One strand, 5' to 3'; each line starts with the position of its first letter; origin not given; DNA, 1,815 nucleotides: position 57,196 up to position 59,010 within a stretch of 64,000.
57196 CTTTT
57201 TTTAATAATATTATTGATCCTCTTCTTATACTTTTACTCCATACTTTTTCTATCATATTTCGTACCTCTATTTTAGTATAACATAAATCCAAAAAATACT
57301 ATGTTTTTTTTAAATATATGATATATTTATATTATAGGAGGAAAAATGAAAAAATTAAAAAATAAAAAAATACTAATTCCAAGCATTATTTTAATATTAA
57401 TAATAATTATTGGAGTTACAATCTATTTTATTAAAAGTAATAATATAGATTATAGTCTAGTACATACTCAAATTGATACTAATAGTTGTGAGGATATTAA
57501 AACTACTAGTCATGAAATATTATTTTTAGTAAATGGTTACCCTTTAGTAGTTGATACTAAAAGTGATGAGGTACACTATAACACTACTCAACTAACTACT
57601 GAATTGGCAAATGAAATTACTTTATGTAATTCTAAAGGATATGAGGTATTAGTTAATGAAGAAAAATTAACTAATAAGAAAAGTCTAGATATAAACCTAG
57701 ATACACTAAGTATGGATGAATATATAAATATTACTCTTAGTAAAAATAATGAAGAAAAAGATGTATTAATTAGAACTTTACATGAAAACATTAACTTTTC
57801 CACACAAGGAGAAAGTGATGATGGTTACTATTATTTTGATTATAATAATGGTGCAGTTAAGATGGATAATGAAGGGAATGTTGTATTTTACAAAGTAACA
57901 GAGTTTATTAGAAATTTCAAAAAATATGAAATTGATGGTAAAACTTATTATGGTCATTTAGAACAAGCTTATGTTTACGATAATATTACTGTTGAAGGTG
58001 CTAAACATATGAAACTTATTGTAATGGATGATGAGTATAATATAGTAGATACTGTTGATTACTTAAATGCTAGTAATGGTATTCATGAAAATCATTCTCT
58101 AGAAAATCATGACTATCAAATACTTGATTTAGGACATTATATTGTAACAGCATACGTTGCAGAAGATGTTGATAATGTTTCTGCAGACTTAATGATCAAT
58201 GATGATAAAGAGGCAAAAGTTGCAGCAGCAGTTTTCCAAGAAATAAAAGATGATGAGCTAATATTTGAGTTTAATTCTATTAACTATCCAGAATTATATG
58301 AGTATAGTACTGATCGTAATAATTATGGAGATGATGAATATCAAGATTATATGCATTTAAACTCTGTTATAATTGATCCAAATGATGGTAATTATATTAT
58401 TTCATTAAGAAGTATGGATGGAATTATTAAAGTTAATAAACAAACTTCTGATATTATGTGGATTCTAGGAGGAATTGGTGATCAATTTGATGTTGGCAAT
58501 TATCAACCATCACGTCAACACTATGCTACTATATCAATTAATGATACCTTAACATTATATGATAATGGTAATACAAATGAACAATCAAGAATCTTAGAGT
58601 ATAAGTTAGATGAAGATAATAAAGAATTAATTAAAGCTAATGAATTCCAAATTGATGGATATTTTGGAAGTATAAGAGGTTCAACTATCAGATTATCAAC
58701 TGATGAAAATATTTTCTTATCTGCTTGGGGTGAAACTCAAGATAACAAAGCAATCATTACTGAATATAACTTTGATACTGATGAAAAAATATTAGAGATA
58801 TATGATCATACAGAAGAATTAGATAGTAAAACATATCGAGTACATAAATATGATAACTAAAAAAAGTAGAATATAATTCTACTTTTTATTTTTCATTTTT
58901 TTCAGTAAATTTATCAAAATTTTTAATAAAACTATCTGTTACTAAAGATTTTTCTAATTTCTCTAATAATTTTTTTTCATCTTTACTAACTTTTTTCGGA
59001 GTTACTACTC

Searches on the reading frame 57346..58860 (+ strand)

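Call 8: search_protein_families(library=pfam, proteins=[window:57346-58860:+], max_evalue=10)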
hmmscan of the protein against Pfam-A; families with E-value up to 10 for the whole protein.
window:57346-58860:+ (504 aa): 3 families
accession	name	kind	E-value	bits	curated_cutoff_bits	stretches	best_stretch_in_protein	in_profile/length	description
PF05935.17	Arylsulfotrans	-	6.3e-16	58.8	24.2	1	163-498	23-374/374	Arylsulfotransferase (ASST)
PF14269.12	Arylsulfotran_2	-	3.3e-14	53.4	27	1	223-458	26-277/301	Arylsulfotransferase (ASST)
PF06339.18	Ectoine_synth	-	5.9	7.6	27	1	28-78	27-78/127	Ectoine synthase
